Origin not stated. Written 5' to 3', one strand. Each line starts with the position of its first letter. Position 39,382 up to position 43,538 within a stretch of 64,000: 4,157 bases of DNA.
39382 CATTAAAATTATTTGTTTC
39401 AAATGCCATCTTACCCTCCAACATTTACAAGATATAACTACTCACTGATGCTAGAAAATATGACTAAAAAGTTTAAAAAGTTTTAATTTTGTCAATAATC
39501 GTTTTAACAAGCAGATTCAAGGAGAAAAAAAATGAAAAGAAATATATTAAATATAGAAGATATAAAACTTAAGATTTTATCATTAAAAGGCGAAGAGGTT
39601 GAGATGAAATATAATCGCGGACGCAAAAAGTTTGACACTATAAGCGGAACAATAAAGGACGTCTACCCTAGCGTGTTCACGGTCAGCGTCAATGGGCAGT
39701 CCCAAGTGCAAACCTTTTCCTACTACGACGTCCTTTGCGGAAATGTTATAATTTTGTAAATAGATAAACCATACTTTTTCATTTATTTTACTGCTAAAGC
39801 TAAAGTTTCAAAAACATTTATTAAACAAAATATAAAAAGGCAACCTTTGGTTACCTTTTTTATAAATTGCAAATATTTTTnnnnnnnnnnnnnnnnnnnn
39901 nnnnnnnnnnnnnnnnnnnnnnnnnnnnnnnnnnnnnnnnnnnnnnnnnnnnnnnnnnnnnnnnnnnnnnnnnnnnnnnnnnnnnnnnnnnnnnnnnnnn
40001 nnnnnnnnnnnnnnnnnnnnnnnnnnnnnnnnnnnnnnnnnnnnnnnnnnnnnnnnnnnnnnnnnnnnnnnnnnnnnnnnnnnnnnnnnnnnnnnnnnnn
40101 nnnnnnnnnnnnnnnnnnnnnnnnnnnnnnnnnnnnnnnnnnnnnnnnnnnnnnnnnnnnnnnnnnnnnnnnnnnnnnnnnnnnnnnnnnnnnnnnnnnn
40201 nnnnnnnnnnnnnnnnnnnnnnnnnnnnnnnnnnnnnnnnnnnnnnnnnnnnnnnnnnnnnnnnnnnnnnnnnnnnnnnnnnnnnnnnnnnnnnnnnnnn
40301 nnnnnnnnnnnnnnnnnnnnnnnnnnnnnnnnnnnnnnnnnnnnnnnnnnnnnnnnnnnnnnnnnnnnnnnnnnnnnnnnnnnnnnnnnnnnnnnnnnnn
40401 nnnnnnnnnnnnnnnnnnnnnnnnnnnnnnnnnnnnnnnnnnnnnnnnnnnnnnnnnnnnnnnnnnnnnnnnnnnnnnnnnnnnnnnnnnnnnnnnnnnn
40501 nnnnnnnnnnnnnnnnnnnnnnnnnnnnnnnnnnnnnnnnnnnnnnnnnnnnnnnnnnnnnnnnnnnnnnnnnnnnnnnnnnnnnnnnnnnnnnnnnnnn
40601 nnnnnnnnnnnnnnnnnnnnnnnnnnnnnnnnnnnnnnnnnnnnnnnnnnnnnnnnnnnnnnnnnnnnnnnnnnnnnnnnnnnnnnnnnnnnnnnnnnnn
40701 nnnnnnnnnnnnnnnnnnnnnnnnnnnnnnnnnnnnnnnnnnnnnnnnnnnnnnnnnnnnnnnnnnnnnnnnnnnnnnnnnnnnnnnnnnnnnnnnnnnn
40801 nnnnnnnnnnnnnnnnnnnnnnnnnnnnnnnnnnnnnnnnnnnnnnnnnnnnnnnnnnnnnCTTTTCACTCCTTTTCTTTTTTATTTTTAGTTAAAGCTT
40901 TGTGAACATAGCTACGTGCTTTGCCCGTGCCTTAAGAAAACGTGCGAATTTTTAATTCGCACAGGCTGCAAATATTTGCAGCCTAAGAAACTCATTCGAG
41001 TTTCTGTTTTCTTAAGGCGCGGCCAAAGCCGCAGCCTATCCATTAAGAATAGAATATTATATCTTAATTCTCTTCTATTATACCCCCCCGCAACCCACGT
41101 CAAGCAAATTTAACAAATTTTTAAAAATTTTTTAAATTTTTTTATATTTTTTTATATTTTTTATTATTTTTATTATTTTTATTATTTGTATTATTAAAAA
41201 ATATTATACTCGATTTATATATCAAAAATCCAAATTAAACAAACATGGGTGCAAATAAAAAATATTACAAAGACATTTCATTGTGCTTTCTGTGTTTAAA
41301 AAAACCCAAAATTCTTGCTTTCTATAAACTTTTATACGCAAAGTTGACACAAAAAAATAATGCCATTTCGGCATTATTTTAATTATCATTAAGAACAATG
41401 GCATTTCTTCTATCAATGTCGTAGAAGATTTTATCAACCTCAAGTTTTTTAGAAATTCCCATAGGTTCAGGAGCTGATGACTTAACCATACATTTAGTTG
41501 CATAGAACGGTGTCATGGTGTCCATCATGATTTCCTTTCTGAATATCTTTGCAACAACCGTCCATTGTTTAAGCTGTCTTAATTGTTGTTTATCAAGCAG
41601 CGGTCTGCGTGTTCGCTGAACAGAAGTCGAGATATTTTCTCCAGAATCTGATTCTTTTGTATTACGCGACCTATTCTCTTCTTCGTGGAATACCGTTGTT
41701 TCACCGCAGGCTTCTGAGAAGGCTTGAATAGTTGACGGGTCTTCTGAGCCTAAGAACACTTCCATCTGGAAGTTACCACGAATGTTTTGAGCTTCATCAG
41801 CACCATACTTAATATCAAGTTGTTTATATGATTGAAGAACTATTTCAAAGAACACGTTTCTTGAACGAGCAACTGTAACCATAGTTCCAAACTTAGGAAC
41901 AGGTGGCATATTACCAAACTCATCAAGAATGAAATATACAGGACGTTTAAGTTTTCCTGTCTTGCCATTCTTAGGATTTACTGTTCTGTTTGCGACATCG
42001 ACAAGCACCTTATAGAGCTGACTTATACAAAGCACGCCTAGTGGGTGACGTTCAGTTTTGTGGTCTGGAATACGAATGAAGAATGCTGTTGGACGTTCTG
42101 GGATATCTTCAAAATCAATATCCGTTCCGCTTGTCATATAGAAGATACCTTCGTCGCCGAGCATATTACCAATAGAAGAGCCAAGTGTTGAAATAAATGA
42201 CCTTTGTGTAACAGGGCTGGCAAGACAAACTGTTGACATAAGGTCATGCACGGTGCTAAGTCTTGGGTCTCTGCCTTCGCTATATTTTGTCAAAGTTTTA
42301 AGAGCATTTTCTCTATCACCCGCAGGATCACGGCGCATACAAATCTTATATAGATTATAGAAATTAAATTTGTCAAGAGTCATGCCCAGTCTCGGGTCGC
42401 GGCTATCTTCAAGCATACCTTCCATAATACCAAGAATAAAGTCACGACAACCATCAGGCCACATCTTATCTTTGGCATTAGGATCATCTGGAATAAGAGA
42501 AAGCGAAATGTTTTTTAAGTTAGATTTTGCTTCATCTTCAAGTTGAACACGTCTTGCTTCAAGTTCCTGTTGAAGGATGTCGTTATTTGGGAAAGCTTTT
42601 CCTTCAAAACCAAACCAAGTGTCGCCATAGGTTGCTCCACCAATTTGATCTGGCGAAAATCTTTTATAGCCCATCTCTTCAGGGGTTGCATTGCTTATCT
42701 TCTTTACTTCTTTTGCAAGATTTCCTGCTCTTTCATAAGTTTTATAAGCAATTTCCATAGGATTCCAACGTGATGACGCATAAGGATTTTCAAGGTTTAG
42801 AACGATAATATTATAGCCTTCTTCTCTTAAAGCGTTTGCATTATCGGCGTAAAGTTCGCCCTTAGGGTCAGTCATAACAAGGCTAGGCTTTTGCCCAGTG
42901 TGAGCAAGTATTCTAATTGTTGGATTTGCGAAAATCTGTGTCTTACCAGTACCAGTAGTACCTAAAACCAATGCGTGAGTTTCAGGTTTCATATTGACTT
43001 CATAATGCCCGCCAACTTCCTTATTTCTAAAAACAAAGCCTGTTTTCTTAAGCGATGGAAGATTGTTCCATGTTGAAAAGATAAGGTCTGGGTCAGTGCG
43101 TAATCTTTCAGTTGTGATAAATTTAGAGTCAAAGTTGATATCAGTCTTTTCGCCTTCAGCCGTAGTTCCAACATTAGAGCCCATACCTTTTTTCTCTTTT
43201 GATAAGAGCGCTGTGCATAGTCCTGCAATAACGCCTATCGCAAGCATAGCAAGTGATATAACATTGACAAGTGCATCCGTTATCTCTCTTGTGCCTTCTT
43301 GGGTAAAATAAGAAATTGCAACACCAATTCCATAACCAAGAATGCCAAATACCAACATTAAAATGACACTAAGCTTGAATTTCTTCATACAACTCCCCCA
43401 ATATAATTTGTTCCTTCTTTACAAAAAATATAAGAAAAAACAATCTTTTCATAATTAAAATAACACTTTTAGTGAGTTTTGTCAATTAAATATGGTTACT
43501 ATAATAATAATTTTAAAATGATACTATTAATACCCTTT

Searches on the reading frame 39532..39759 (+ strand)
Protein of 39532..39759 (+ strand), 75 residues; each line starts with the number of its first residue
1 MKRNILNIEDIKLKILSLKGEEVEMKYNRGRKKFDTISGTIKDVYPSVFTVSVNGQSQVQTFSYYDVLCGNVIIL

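Call 42: find_encoding_contigs(protein=window:39532-39759:+, flank=2200, max_places=10)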
Protein window:39532-39759:+ (75 aa): 23 contigs read that carry it; 10 places shown.
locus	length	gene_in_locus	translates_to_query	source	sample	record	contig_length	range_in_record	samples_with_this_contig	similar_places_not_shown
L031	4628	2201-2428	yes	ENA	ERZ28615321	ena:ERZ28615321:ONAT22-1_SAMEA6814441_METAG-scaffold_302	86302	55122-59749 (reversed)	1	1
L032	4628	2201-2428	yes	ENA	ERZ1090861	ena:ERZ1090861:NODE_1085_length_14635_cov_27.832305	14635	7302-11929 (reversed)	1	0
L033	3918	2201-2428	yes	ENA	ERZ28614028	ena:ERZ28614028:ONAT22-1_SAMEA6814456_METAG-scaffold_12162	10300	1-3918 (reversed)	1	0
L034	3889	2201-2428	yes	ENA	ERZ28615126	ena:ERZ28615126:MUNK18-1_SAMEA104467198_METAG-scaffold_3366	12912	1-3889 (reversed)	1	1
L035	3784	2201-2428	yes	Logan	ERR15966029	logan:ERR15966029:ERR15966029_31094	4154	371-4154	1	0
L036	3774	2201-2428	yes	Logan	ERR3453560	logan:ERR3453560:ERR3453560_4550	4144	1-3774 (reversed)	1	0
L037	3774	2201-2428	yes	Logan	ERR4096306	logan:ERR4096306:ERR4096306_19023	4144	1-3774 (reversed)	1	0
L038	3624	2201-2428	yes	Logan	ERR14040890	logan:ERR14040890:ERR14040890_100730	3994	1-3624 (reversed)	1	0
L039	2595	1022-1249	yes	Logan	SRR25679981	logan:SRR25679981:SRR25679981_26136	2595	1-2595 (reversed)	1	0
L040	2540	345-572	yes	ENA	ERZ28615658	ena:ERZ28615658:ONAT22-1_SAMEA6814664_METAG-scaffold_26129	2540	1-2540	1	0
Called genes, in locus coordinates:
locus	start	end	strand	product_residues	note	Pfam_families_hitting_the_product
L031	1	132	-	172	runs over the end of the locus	PF09551:Spore_II_R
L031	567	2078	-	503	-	PF12673:SipL (faint)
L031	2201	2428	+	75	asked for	PF06257:VEG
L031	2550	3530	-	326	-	-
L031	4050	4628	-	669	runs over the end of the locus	PF02534:T4SS-DNA_transf, PF10412:TrwB_AAD_bind, PF12696:TraG-D_C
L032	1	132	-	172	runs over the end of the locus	PF09551:Spore_II_R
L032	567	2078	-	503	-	PF12673:SipL (faint)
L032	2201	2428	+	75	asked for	PF06257:VEG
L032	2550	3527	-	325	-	-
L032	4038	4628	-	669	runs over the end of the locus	PF02534:T4SS-DNA_transf, PF10412:TrwB_AAD_bind, PF12696:TraG-D_C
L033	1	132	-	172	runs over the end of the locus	PF09551:Spore_II_R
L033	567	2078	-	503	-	PF12673:SipL (faint)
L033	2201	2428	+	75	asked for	PF06257:VEG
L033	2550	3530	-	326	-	-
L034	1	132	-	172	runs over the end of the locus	PF09551:Spore_II_R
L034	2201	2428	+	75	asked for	PF06257:VEG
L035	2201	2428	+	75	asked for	PF06257:VEG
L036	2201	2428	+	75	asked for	PF06257:VEG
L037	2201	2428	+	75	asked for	PF06257:VEG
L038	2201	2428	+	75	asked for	PF06257:VEG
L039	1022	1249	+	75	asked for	PF06257:VEG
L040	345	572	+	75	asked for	PF06257:VEG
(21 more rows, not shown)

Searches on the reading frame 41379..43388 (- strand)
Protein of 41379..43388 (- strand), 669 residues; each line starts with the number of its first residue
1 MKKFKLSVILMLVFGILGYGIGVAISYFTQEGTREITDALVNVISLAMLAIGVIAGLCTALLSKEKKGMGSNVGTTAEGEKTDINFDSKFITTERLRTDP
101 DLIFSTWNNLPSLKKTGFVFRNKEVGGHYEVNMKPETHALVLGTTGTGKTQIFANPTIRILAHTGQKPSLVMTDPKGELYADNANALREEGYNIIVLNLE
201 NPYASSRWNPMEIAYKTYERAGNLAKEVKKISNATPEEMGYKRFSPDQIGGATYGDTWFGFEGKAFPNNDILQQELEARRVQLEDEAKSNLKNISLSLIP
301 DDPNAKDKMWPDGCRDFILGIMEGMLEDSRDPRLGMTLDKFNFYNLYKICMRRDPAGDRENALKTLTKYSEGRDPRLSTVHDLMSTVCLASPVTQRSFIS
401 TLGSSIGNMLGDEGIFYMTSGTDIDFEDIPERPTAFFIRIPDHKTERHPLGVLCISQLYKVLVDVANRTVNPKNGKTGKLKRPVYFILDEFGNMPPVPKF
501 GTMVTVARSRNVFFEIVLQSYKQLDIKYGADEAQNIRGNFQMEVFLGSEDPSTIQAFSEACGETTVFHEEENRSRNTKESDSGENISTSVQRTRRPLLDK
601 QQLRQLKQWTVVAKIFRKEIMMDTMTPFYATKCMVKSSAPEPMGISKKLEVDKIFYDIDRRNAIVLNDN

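Call 18: search_protein_families(library=pfam, proteins=[window:41379-43388:-], max_evalue=0.01)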
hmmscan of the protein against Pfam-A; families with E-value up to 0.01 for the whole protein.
window:41379-43388:- (669 aa): 7 families
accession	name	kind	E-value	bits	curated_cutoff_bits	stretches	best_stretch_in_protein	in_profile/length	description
PF02534.20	T4SS-DNA_transf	-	1.3e-36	126.9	20.1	1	124-609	33-426/468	Type IV secretory system Conjugative DNA transfer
PF12696.13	TraG-D_C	-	1.1e-31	109.8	22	1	483-608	1-126/126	TraM recognition site of TraD and TraG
PF10412.15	TrwB_AAD_bind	-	3.3e-23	82.7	20.5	1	456-615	221-375/387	Type IV secretion-system coupling protein DNA-binding domain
PF00270.35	DEAD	-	0.00012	22.3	26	1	138-198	16-75/167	DEAD/DEAH box helicase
PF01935.23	DUF87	-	0.0011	19.6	23.2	1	136-205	23-91/220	Helicase HerA, central domain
PF01580.24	FtsK_SpoIIIE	-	0.002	18.1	24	1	125-177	27-82/221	FtsK/SpoIIIE family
PF18132.6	Tyrosinase_C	-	0.0069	17.4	26.9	0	534-612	11-90/121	Tyrosinase C-terminal domain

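Call 41: find_encoding_contigs(protein=window:41379-43388:-, flank=1500, max_places=10)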
Protein window:41379-43388:- (669 aa): 2 contigs read that carry it; 1 place shown.
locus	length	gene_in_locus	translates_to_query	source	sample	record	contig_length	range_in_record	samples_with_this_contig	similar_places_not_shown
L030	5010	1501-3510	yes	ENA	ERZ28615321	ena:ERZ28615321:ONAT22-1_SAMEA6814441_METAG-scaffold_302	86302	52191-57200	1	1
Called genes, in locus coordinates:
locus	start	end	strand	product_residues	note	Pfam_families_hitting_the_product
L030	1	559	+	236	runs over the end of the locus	PF11967:RecO_N, PF02565:RecO_C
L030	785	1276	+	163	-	-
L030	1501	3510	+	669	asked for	PF02534:T4SS-DNA_transf, PF10412:TrwB_AAD_bind, PF12696:TraG-D_C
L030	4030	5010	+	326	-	-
